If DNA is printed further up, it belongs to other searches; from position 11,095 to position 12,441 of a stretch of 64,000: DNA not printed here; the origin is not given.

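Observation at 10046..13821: Low-GC island carrying a grasp-with-spasm RiPP cassette inserted against the cyclase start codon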

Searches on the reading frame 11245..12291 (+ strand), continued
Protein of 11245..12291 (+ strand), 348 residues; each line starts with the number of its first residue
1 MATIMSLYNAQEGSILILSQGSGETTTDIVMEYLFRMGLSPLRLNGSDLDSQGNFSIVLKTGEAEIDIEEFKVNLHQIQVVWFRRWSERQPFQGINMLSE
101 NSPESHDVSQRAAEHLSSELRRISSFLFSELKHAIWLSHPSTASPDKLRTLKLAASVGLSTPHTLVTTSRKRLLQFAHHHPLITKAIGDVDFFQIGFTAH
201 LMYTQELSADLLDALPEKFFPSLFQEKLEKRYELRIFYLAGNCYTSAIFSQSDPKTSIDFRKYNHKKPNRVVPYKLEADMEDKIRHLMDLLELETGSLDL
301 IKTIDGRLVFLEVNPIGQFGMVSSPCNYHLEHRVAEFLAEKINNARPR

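Call 31: find_related_loci(query=A1, collection=genome_contigs, flank=10000)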
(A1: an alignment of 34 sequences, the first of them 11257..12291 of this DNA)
Query A1 (344 aa) in genome_contigs; peptide patterns used: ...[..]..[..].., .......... (x = any residue, [..] = any of these).
599 stretches matched a pattern (row limit reached: there are more); 594 encode a relative of the query (tblastn E <= 1e-3); the best 80 are kept; 80 distinct loci.
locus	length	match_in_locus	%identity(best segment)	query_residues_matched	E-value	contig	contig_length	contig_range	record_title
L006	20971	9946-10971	50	11-342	2e-100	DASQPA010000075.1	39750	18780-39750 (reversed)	MAG TPA_asm: Thermoanaerobaculia bacterium isolate SMAG_U10817 k141_464563, whole genome shotgun sequence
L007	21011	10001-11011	49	11-343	7e-98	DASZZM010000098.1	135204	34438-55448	MAG TPA_asm: Thermoanaerobaculia bacterium isolate SMAG_U6236 k141_104947, whole genome shotgun sequence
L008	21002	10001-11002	47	11-340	1e-96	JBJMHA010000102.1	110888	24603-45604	MAG: Thermoanaerobaculia bacterium isolate H1_16_all_fractions_metab_conc_6_69_19 k255_5735289, whole genome shotgun seq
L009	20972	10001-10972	49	11-331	7e-97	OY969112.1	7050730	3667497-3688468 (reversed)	MAG: uncultured Acidobacteriota bacterium isolate MFD04212.bin.1.16 genome assembly, chromosome: 1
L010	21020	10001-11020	48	8-343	2e-96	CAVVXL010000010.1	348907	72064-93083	MAG: uncultured Acidobacteriota bacterium isolate MFD04580.bin.1.42 genome assembly, contig: contig_22535, whole genome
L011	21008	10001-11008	49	11-342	3e-96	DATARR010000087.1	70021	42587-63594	MAG TPA_asm: Thermoanaerobaculia bacterium isolate SMAG_U5499 k141_4435531, whole genome shotgun sequence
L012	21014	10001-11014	48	11-342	5e-96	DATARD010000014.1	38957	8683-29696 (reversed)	MAG TPA_asm: Thermoanaerobaculia bacterium isolate SMAG_U5484 k141_6336653, whole genome shotgun sequence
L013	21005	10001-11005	47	11-342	3e-95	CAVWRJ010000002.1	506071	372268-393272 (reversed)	MAG: uncultured Acidobacteriota bacterium isolate MFD01213.bin.1.234 genome assembly, contig: contig_12439, whole genome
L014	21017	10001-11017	49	11-344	2e-95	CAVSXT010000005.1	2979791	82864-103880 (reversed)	MAG: uncultured Acidobacteriota bacterium isolate MFD05521.bin.1.4 genome assembly, contig: contig_8800, whole genome sh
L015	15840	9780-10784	48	11-342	6e-95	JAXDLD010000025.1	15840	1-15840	MAG: Acidobacteriota bacterium isolate BP_61 scaffold_2421249, whole genome shotgun sequence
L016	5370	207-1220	46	3-337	2e-94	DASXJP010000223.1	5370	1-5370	MAG TPA_asm: Thermoanaerobaculia bacterium isolate SMAG_U5251 k141_4969160, whole genome shotgun sequence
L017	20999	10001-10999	49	11-337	2e-94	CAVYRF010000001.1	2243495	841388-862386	MAG: uncultured Acidobacteriota bacterium isolate MFD00964.bin.1.74 genome assembly, contig: contig_2727, whole genome s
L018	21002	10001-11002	47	11-342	1e-93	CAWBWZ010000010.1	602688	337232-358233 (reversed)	MAG: uncultured Acidobacteriota bacterium isolate MFD07386.bin.2.49 genome assembly, contig: contig_43318, whole genome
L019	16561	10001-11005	45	11-342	2e-92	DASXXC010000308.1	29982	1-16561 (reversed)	MAG TPA_asm: Thermoanaerobaculia bacterium isolate SMAG_U4788 k141_389174, whole genome shotgun sequence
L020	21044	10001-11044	47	11-337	1e-91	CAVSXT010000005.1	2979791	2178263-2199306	MAG: uncultured Acidobacteriota bacterium isolate MFD05521.bin.1.4 genome assembly, contig: contig_8800, whole genome sh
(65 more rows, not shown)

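Call 44: find_related_loci(query=A2, collection=metagenome_contigs, flank=10000)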
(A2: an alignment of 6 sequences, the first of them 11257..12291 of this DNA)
Query A2 (344 aa) in metagenome_contigs; peptide patterns used: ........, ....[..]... (x = any residue, [..] = any of these).
600 stretches matched a pattern (row limit reached: there are more); 441 encode a relative of the query (tblastn E <= 1e-3); the best 80 are kept; 80 distinct loci.
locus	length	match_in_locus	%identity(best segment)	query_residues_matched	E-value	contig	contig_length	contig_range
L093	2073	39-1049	61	6-342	2e-147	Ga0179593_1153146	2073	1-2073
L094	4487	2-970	58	14-335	9e-128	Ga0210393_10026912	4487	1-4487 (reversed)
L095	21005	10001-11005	53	6-337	7e-109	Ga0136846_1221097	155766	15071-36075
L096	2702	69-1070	48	11-341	2e-101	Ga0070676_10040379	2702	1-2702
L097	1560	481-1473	47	11-337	2e-104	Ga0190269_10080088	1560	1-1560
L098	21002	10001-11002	47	11-342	1e-95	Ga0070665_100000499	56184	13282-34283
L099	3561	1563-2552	46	11-337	8e-97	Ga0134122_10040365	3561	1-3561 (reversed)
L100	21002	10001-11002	47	11-342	6e-95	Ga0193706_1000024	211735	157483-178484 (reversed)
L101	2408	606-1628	46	7-339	8e-96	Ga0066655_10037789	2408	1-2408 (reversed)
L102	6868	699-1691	45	11-339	6e-92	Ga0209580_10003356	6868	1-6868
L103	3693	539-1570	46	4-340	3e-91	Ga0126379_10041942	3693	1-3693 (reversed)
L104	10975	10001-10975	45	5-330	2e-89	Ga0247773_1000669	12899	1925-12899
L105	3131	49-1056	44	11-343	2e-90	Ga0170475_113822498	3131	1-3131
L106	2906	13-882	50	55-341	2e-90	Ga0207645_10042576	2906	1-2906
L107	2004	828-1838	45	11-344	3e-92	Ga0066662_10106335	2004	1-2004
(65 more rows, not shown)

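Call 59: search_dna_similar(query=window:11257-12291:+, collection=plasmids, mode=protein, max_evalue=1e-20, max_rows=15)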
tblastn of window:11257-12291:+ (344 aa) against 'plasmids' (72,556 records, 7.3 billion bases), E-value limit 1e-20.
Records with a match: 6; places in all: 8; records where one place covers at least 80% of the query: 5.
Best place of each record, by identity: <60% 6.
By first word of the organism name: Nostoc 3; Elizabethkingia 2; Hymenobacter 1.
By predicted mobility (MOB-suite, as given by PLSDB): non-mobilizable 4; mobilizable 1; conjugative 1.
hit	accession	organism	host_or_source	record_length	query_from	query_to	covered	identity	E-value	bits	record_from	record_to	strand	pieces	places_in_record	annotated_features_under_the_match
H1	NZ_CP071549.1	Elizabethkingia anophelis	Homo sapiens,blood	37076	5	340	98%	33.6%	9e-37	147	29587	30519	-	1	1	gwsG: grasp-with-spasm system ATP-grasp peptide maturase | hypothetical protein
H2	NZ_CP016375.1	Elizabethkingia anophelis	Homo sapiens,isolate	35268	5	340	98%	33.3%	6e-37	148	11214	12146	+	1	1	gwsG: grasp-with-spasm system ATP-grasp peptide maturase | hypothetical protein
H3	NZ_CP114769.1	Hymenobacter canadensis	whole organism,lake water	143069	11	339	96%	31.7%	2e-42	164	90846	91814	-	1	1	gwsG: grasp-with-spasm system ATP-grasp peptide maturase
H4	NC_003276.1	Nostoc sp. PCC 7120 = FACHB-418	-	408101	7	336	96%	27.8%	7e-27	119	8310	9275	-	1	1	MvdC family ATP-grasp ribosomal peptide maturase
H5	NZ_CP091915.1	Nostoc sp. UHCC 0870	cell culture,Brackish water, ...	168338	10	334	94%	27.8%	3e-27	119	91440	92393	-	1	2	MvdD family ATP-grasp ribosomal peptide maturase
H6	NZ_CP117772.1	Nostoc sp. UHCC 0926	whole organism,lichen surface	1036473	66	339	80%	29.9%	1e-22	106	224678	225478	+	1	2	none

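Call 76: find_related_loci(query=A2, collection=viral_contigs, flank=10000)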
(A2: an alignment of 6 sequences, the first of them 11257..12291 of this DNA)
Query A2 (344 aa) in viral_contigs; peptide patterns used: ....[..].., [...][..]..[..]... (x = any residue, [..] = any of these).
20 stretches matched a pattern, but none encodes a relative of the query by tblastn (E <= 1e-3).
